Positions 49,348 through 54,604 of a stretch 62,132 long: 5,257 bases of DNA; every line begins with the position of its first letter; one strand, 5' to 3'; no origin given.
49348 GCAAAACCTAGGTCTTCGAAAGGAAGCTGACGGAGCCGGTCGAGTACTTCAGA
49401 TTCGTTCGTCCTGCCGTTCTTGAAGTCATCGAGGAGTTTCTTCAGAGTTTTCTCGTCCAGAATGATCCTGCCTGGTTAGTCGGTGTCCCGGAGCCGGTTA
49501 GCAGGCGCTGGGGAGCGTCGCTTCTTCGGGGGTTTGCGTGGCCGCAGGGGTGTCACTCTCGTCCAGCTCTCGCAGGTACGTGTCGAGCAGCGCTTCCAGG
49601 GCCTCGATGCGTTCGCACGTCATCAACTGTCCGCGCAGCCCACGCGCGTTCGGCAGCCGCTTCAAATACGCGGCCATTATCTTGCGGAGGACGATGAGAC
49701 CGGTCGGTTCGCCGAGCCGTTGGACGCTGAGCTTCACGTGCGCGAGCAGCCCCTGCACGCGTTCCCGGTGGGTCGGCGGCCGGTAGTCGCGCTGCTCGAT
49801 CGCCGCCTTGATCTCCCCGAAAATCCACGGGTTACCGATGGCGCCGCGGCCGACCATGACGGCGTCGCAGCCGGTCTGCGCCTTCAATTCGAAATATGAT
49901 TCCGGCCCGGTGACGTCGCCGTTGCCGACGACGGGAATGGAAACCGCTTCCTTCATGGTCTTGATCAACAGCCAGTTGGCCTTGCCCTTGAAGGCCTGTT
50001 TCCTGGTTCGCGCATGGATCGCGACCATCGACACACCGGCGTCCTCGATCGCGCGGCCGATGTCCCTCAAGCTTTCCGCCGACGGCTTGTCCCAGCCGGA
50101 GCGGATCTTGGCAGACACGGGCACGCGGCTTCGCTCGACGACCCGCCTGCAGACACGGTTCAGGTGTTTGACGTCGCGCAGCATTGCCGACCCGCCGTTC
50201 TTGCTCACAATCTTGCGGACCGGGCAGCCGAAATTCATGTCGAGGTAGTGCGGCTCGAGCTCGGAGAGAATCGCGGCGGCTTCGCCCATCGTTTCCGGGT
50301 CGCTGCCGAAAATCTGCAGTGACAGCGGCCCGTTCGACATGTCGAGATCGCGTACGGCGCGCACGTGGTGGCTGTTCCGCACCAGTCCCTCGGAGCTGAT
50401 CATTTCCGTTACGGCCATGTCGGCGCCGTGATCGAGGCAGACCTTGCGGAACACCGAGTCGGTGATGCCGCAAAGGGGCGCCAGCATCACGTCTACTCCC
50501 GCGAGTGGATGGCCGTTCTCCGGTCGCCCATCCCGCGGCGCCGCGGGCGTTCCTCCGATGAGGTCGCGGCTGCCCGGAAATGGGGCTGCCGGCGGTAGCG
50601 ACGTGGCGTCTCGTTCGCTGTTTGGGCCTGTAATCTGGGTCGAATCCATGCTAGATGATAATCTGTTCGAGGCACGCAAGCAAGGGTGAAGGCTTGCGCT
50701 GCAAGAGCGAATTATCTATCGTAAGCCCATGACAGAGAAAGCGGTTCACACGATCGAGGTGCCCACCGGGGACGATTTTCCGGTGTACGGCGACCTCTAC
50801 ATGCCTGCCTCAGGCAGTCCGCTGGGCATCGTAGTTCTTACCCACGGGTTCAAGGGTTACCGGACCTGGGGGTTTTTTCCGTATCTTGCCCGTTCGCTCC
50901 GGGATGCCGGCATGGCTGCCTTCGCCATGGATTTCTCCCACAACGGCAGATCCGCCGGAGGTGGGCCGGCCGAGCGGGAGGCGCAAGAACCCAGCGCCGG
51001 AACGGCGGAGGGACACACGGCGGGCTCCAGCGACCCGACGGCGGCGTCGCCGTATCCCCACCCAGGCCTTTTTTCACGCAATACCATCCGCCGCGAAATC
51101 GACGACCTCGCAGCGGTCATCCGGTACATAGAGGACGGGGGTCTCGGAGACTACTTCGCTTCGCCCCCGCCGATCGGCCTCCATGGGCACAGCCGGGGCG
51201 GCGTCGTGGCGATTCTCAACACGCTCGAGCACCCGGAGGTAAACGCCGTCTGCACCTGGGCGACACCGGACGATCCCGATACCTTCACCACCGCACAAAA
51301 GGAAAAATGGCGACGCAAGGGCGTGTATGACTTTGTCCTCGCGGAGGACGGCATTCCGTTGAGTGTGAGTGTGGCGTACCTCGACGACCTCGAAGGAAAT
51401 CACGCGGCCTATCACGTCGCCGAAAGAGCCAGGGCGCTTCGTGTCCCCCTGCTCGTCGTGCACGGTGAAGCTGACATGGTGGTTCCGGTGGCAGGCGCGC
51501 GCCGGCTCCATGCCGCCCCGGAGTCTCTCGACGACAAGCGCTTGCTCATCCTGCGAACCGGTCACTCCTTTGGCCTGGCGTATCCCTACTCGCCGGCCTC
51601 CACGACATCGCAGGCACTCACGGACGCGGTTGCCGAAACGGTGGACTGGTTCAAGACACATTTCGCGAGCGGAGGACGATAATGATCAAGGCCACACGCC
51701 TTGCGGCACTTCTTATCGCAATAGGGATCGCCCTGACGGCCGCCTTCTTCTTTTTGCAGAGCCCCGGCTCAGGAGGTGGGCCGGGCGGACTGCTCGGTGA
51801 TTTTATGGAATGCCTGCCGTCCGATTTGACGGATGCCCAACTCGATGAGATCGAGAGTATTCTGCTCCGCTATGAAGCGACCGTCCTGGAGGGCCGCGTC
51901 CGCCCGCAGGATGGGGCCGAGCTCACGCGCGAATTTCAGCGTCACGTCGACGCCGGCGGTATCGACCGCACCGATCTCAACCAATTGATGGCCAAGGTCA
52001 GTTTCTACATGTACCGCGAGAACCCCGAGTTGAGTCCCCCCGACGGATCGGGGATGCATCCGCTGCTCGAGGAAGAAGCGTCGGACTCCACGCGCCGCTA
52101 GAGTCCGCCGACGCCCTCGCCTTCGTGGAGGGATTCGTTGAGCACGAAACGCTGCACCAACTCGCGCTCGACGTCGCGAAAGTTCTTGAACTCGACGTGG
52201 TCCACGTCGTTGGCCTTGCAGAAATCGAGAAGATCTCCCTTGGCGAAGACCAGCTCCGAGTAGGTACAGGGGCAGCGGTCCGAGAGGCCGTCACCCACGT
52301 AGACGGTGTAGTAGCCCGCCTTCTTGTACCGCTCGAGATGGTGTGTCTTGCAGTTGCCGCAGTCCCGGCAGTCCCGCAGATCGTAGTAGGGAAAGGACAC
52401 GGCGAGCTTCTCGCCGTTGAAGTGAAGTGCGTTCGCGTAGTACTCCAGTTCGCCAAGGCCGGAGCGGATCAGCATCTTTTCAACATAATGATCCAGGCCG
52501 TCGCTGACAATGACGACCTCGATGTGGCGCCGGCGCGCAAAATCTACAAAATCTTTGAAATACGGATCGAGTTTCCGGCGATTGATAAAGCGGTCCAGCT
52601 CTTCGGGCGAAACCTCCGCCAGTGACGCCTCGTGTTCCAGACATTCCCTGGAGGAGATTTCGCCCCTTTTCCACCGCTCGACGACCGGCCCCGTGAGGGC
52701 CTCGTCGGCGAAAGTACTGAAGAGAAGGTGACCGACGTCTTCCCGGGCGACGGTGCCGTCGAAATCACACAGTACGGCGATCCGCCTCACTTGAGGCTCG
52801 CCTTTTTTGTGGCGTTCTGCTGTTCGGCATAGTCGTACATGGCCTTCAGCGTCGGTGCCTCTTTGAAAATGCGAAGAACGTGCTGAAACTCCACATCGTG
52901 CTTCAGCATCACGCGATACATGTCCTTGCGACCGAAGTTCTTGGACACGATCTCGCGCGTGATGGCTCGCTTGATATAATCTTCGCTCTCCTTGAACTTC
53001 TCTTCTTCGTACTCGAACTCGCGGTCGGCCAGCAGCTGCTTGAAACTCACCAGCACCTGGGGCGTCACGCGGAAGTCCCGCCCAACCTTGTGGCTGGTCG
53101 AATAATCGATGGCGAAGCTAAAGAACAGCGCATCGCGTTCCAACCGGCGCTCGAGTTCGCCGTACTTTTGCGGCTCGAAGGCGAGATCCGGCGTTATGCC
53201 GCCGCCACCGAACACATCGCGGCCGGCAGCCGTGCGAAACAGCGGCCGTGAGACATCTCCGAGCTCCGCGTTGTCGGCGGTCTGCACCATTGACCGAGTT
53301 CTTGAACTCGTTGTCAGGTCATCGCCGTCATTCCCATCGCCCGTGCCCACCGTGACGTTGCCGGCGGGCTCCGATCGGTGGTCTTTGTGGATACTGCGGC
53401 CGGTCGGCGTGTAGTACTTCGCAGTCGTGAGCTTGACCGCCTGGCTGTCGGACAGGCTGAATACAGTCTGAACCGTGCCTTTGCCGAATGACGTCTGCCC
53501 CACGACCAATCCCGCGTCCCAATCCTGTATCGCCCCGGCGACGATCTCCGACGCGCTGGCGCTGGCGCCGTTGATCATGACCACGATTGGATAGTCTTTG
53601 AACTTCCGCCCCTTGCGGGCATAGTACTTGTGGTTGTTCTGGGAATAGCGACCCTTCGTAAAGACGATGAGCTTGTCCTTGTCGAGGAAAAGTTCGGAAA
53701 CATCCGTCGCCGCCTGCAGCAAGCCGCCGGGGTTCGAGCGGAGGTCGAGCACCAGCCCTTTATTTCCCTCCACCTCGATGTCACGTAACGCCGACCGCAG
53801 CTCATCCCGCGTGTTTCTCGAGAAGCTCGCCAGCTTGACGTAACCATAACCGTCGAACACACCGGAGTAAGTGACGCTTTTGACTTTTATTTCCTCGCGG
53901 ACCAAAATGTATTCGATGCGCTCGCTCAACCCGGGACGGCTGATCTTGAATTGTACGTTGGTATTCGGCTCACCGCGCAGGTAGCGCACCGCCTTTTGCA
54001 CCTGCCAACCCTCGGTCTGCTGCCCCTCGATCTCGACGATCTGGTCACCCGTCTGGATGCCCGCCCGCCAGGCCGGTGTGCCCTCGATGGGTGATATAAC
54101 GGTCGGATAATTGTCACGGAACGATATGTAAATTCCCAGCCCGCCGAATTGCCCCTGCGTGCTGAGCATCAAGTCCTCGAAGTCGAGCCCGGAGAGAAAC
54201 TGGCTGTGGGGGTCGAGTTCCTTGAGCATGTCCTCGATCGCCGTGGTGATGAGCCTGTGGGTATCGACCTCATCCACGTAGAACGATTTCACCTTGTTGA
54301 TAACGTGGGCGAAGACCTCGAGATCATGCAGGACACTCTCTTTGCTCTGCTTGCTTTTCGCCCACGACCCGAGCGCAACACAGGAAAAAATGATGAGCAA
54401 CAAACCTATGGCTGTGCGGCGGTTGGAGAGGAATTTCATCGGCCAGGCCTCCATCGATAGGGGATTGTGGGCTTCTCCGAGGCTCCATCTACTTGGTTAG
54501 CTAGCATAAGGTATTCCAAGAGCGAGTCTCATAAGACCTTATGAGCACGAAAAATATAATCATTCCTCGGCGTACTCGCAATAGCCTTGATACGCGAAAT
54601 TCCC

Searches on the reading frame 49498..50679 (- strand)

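Call 41: search_protein_families(library=pfam, proteins=[window:49498-50679:-], max_evalue=0.00001)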
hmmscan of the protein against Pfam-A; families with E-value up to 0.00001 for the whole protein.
window:49498-50679:- (393 aa): 1 family
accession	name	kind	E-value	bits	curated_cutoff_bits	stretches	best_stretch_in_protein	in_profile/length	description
PF01207.24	Dus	-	9.8e-77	258.5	20.4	1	65-370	1-308/311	Dihydrouridine synthase (Dus)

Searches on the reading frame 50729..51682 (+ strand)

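Call 41: search_protein_families(library=pfam, proteins=[window:50729-51682:+], max_evalue=0.00001)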
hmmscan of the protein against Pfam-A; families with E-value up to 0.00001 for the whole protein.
window:50729-51682:+ (317 aa): 3 families
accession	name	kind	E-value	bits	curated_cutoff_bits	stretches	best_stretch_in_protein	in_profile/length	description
PF12146.15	Hydrolase_4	-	4.7e-15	56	27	0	226-273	179-225/239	Serine aminopeptidase, S33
PF00561.26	Abhydrolase_1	-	1.1e-07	32.2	25.8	0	34-206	2-135/245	alpha/beta hydrolase fold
PF00326.27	Peptidase_S9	-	9.5e-06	25.7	22.6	0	118-279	39-187/213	Prolyl oligopeptidase family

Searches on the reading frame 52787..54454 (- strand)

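Call 41: search_protein_families(library=pfam, proteins=[window:52787-54454:-], max_evalue=0.00001)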
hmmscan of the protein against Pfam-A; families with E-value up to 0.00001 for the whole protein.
window:52787-54454:- (555 aa): 4 families
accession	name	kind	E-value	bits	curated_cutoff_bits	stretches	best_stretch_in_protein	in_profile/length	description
PF03572.23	Peptidase_S41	-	5.8e-52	176.1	24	1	203-358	2-157/165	Peptidase family S41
PF17820.7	PDZ_6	-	1.2e-12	47.8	27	1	119-171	2-52/54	PDZ domain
PF13180.12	PDZ_2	-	2.4e-09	37.8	27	1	104-178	1-74/80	PDZ domain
PF00595.29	PDZ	-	2.5e-08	34.6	23.2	1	102-171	8-80/81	PDZ domain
